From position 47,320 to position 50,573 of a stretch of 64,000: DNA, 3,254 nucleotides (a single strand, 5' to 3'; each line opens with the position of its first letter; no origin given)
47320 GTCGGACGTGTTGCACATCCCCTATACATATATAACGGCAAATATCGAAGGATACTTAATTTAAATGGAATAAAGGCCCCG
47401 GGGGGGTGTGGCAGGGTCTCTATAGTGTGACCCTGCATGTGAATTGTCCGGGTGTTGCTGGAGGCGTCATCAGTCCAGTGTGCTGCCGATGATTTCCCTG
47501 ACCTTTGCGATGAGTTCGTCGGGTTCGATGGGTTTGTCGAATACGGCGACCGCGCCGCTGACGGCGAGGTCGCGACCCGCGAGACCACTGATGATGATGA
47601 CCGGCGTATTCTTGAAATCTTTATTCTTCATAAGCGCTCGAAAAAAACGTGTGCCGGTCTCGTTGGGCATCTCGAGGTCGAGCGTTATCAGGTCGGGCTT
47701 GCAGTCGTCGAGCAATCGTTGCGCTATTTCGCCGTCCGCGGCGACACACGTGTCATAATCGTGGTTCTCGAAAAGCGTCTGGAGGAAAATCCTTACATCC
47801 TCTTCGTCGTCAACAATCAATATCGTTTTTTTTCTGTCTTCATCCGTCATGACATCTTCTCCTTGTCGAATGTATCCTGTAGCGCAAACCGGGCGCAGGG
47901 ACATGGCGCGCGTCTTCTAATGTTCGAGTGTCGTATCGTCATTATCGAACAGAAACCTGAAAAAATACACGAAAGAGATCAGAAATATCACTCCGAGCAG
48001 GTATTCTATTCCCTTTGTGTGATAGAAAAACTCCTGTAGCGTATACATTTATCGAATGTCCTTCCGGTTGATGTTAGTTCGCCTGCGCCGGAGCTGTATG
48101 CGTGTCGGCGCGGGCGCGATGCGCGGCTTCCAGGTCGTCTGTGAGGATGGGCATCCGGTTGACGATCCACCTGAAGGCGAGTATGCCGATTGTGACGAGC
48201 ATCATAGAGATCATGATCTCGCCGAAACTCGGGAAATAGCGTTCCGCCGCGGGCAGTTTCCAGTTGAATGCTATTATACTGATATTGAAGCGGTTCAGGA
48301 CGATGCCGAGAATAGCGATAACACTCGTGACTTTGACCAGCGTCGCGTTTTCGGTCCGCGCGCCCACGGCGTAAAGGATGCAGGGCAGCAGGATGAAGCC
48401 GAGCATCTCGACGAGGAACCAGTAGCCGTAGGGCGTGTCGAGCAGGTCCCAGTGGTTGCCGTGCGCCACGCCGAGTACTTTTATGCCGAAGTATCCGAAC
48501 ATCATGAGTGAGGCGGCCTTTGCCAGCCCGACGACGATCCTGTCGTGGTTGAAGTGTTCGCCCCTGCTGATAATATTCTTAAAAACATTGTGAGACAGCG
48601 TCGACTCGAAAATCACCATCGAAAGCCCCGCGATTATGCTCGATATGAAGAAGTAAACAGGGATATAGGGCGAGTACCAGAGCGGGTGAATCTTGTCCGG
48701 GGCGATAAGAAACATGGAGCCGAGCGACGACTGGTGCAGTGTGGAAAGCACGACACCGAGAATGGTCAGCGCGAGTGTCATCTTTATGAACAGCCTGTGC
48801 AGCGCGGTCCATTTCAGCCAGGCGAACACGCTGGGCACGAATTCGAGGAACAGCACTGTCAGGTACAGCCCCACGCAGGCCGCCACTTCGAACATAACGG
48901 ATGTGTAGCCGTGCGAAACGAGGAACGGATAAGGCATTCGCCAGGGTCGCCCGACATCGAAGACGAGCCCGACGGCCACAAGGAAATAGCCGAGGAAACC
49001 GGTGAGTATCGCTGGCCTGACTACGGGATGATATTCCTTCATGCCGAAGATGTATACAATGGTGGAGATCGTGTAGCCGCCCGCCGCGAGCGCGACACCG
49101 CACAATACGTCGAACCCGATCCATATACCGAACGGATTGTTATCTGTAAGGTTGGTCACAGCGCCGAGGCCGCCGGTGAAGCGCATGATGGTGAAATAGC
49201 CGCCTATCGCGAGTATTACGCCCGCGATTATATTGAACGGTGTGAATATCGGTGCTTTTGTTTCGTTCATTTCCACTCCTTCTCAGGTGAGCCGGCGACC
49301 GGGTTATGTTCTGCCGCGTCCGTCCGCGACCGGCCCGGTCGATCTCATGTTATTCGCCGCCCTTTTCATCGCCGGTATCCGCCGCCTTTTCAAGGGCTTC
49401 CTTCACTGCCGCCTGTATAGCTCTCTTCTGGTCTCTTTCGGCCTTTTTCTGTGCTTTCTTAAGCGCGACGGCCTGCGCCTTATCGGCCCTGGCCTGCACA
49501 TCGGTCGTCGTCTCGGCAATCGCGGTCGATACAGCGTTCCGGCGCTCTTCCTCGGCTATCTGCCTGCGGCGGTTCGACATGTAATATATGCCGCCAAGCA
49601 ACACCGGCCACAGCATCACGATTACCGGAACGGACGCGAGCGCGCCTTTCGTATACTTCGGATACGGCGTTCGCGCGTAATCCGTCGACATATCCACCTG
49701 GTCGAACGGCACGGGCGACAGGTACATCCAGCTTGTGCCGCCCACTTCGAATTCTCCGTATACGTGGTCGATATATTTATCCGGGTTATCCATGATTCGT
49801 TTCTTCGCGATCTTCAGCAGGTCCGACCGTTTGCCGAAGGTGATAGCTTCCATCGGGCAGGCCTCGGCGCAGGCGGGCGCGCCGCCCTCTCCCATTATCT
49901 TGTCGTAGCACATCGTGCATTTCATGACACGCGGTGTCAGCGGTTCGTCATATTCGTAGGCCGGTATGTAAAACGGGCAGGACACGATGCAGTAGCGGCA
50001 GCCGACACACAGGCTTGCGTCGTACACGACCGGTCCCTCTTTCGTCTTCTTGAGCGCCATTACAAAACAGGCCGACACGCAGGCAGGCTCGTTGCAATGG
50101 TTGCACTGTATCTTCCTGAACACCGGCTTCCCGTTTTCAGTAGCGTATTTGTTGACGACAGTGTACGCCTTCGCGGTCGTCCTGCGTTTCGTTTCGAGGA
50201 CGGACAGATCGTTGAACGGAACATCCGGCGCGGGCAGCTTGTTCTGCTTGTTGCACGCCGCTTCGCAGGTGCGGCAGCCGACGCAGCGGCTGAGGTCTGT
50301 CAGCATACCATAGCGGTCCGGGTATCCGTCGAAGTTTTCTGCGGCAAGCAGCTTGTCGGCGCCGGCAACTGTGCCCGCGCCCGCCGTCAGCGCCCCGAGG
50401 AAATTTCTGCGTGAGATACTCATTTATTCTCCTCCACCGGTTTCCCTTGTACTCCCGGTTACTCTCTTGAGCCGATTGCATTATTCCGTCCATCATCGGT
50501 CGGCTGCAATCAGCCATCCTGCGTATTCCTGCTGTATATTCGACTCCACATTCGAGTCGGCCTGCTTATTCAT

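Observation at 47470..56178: Hmc-like transmembrane redox complex with non-canonical gene order, flanked by a response regulator and an Rrf2 regulator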

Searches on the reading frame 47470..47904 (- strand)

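Call 3: search_protein_families(library=pfam, proteins=[window:47470-47904:-], max_evalue=0.01)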
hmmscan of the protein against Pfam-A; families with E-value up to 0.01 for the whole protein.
window:47470-47904:- (144 aa): 2 families
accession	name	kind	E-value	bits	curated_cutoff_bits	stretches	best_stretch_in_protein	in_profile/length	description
PF00072.30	Response_reg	-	3.1e-21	76.1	30.2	1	28-136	1-111/111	Response regulator receiver domain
PF12369.13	GnHR_trans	-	0.0026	18.6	22.1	1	3-53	7-57/68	Gonadotropin hormone receptor transmembrane region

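Call 4: search_protein_families(library=ncbifam, proteins=[window:47470-47904:-], max_evalue=0.01)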
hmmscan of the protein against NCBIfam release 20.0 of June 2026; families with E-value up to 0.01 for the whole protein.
window:47470-47904:- (144 aa): 84 families (the best 25 are shown)
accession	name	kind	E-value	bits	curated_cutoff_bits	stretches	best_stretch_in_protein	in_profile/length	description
NF045717.1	DVU0259_DivK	exception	1.1e-41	141.7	160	1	25-140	2-117/117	DVU0259 family response regulator domain-containing protein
TIGR02154.1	PhoB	equivalog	4.4e-16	58.9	296.2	1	25-139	2-120/226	phosphate regulon transcriptional regulator PhoB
NF007969.0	PRK10693.1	equivalog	1.3e-14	54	329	1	24-108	6-88/337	two-component system response regulator RssB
NF008469.0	PRK11361.1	equivalog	4.5e-14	52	714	1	25-131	4-112/461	acetoacetate metabolism transcriptional regulator AtoC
NF045944.1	ResRegRpaBCyano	equivalog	1e-13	51.2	330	1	29-139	1-112/229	response regulator transcription factor RpaB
NF007005.1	PRK09468.1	equivalog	2.9e-13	49.8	331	1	24-139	2-119/237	osmolarity response regulator transcription factor OmpR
NF007135.0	PRK09581.1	equivalog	5.5e-13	48.5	474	1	27-137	4-118/457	PleD family two-component system response regulator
NF051870.1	NAssimRespRegNtrX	equivalog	9.3e-13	47.8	600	1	27-137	3-117/452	nitrogen assimilation response regulator NtrX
NF001965.0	PRK00742.1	subfamily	1e-12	48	293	1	27-112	5-89/357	chemotaxis-specific protein-glutamate methyltransferase CheB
NF008199.0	PRK10955.1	equivalog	2e-12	47.5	341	1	27-139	3-115/232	envelope stress response regulator transcription factor CpxR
NF040689.1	MtrAB_MtrA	equivalog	2.6e-12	46.5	300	1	28-137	1-111/219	MtrAB system response regulator MtrA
NF045505.1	RR_RssB_Pseudo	equivalog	4.8e-12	45.6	700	1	25-110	5-88/394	two-component system response regulator RssB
NF009206.0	PRK12555.1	subfamily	9.9e-12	44.5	342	1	28-114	3-88/340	chemotaxis-specific protein-glutamate methyltransferase CheB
NF047793.1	ResRegPgtA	equivalog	2.3e-11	43.2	650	1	24-137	4-119/414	two-component system response regulator PgtA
NF006900.1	PRK09390.1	equivalog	3.3e-11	43.1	255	1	25-139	4-120/203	response regulator FixJ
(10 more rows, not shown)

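Call 16: search_protein_families(library=pfam, proteins=[window:47470-47850:-], max_evalue=0.01)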
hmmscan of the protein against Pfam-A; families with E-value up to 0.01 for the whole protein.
window:47470-47850:- (126 aa): 1 family
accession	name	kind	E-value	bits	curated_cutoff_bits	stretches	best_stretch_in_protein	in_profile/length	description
PF00072.30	Response_reg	-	2e-21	76.7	30.2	1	10-118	1-111/111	Response regulator receiver domain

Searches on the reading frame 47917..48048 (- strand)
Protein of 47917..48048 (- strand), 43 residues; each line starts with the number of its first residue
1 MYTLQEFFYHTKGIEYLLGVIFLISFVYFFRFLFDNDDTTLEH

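Call 16: search_protein_families(library=pfam, proteins=[window:47917-48048:-], max_evalue=0.01)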
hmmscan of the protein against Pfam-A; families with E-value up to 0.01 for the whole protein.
window:47917-48048:- (43 aa): 0 families

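Call 19: search_protein_families(library=ncbifam, proteins=[window:47917-48048:-], max_evalue=0.01)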
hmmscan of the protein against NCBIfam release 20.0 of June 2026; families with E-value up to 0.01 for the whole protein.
window:47917-48048:- (43 aa): 1 family
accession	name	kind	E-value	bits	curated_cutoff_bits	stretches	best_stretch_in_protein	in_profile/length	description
NF045712.1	sulf_resp_HmcD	equivalog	1.7e-10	40.7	34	1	2-38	2-38/38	sulfate respiration complex protein HmcD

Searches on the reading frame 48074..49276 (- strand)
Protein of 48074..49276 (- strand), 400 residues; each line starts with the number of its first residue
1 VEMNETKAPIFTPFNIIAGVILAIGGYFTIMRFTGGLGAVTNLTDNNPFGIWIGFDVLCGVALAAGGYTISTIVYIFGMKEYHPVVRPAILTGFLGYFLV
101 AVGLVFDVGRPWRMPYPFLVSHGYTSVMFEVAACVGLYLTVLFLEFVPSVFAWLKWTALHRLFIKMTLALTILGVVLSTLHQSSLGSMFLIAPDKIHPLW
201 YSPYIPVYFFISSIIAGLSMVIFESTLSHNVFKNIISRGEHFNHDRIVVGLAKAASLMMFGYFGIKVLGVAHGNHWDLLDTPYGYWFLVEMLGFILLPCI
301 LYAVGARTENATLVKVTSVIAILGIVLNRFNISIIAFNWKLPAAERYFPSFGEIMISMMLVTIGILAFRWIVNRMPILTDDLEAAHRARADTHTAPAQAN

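Call 3: search_protein_families(library=pfam, proteins=[window:48074-49276:-], max_evalue=0.01)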
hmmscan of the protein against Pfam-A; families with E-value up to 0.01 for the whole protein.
window:48074-49276:- (400 aa): 1 family
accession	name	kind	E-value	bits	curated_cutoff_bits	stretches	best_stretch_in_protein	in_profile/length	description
PF03916.19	NrfD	-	2.9e-19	70.3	25.8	1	40-332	2-304/313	Polysulphide reductase, NrfD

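Call 4: search_protein_families(library=ncbifam, proteins=[window:48074-49276:-], max_evalue=0.01)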
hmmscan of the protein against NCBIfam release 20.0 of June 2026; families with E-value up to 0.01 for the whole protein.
window:48074-49276:- (400 aa): 3 families
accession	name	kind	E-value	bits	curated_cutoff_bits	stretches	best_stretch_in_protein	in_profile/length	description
NF045714.1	sulf_resp_HmcC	equivalog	1e-172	574.6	550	1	11-381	1-371/376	sulfate respiration complex protein HmcC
NF008133.1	PRK10881.1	equivalog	7.7e-84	282.3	450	1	4-379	5-375/377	Ni/Fe-hydrogenase cytochrome b subunit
NF041784.1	mnquin_red_QrcD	equivalog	1.4e-29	103.7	570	1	11-379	18-402/408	menaquinone reductase integral membrane subunit QrcD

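Call 65: search_solved_structures(query=window:48074-49276:-, max_evalue=0.001)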
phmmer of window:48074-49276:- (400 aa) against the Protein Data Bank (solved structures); distinct sequences matched with E-value up to 0.001: 0.

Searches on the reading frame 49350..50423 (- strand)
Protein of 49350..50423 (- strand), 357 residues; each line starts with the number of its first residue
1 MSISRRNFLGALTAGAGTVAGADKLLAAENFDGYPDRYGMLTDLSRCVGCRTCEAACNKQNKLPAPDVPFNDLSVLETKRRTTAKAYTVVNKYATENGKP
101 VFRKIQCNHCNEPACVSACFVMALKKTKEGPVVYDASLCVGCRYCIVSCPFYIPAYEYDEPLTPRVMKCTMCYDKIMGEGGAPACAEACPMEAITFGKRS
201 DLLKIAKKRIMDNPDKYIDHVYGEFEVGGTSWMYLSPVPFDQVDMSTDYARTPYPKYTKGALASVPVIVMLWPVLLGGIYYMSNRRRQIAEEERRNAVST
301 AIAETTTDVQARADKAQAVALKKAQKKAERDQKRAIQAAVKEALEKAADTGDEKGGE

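Call 3: search_protein_families(library=pfam, proteins=[window:49350-50423:-], max_evalue=0.01)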
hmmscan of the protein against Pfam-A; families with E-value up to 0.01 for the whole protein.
window:49350-50423:- (357 aa): 9 families
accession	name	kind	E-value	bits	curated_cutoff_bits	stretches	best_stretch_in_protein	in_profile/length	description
PF13247.11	Fer4_11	-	4.8e-16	59.2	26.2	1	104-199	7-100/100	4Fe-4S dicluster domain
PF13237.11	Fer4_10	-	2.3e-10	40.6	25.5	1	132-190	2-53/53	4Fe-4S dicluster domain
PF12838.12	Fer4_7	-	1.1e-08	35.8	27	1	106-151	1-50/52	4Fe-4S dicluster domain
PF13187.11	Fer4_9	-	1.7e-08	34.8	27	1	139-194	2-52/52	4Fe-4S dicluster domain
PF12837.12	Fer4_6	-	1.9e-08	34.3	25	1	132-153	2-23/24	4Fe-4S binding domain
PF12797.12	Fer4_2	-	4.3e-08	33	24.5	2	131-151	2-22/22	4Fe-4S binding domain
PF00037.32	Fer4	-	1.2e-05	25.3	21.1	1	132-151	1-20/24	4Fe-4S binding domain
PF14697.11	Fer4_21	-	0.00048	20.6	35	1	106-151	7-53/59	4Fe-4S dicluster domain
PF13534.11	Fer4_17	-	0.0076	17.2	22.2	0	139-154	2-17/61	4Fe-4S dicluster domain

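Call 4: search_protein_families(library=ncbifam, proteins=[window:49350-50423:-], max_evalue=0.01)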
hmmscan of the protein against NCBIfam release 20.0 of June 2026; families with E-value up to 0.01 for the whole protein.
window:49350-50423:- (357 aa): 35 families (the best 25 are shown)
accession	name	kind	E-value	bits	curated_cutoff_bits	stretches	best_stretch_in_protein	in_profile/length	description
NF045715.1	sulf_resp_HmcB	equivalog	2.9e-139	463.4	420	1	4-306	1-305/307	sulfate respiration complex iron-sulfur protein HmcB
NF008134.0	PRK10882.1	equivalog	8.6e-64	215.6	263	1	3-288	2-317/329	hydrogenase 2 operon protein HybA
TIGR01582.1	FDH-beta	equivalog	7.4e-40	136.8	334.7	1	39-251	23-235/283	formate dehydrogenase subunit beta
TIGR03149.1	cyt_nit_nrfC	equivalog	2.1e-31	109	377.6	1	3-212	2-197/225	cytochrome c nitrite reductase Fe-S protein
TIGR02951.1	DMSO_dmsB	equivalog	3e-31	108.6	214.1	1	37-202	1-156/161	DMSO/selenate family reductase complex B subunit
NF045797.1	DsrO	equivalog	3.1e-29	102.1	200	1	1-203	1-206/235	sulfate reduction electron transfer complex DsrMKJOP subunit DsrO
NF011569.0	PRK14993.1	equivalog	3e-28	98.9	416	1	1-201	1-190/244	tetrathionate reductase subunit TtrB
NF041782.1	mnquin_red_QrcC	equivalog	3.7e-21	75.9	400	1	38-171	1-133/239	menaquinone reductase iron-sulfur cluster-binding subunit QrcC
TIGR03478.1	DMSO_red_II_bet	subfamily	3.1e-20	72.4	480.7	1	106-201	130-222/321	DMSO reductase family type II enzyme, iron-sulfur subunit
NF041715.1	arsenate_red_ArrB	equivalog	5.4e-19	68.7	450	2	37-161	2-111/233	arsenate respiratory reductase iron-sulfur subunit ArrB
NF038355.1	FDH3_beta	equivalog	3.2e-18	66.4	240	1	40-172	5-121/180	formate dehydrogenase FDH3 subunit beta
NF042979.1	EthbenzDh_ebdB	equivalog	1.2e-16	60.6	740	1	106-206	152-249/354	ethylbenzene dehydrogenase subunit beta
NF009408.0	PRK12769.1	equivalog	6.5e-15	54.3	1003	1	41-211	6-159/659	formate-dependent uric acid utilization protein AegA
NF007382.0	PRK09898.1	equivalog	5.9e-14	52.1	213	1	40-174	61-191/208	ferredoxin-like protein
NF009451.0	PRK12809.1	equivalog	1.5e-13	49.9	1154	1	43-209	8-149/639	formate-dependent uric acid utilization protein YgfT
TIGR01409.1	TAT_signal_seq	domain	0.00056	20.2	16.7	1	3-22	1-20/29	twin-arginine translocation signal domain-containing protein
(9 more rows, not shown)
